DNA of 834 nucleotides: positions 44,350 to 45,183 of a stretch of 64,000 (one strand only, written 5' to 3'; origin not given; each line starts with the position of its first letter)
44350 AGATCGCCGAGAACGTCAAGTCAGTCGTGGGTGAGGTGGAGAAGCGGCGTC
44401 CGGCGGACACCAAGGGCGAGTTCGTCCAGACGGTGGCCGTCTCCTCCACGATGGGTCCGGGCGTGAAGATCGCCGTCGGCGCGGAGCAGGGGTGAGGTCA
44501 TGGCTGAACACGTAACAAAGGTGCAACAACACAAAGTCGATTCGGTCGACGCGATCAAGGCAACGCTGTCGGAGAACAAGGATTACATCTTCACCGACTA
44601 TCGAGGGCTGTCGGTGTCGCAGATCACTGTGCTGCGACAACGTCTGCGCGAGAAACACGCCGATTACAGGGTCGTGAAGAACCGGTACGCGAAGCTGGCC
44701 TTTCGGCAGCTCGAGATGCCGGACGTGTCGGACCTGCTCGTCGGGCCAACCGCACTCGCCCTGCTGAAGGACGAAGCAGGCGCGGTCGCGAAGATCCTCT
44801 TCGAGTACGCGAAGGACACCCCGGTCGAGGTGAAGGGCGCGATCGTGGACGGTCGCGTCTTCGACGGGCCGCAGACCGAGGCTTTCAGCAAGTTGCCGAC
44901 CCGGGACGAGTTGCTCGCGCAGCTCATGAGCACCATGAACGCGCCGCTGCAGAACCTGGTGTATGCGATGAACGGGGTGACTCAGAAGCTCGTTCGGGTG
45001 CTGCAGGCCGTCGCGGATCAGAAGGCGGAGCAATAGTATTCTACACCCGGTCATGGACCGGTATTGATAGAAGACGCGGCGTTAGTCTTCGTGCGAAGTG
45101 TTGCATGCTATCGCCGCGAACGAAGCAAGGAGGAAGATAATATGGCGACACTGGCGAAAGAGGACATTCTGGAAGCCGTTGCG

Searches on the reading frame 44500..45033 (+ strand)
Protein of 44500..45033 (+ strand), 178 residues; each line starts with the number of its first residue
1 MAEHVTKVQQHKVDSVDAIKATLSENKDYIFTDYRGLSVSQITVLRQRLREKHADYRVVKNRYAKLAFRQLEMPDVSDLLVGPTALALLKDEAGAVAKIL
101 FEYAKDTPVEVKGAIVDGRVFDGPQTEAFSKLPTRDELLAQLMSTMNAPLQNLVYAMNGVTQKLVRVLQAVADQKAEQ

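Call 48: search_protein_families(library=pfam, proteins=[window:44500-45033:+], max_evalue=0.001)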
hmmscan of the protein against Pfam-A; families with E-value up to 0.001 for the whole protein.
window:44500-45033:+ (178 aa): 1 family
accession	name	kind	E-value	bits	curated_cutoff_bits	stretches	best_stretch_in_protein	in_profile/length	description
PF00466.25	Ribosomal_L10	-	3e-23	82.2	22.8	1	8-105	2-100/100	Ribosomal protein L10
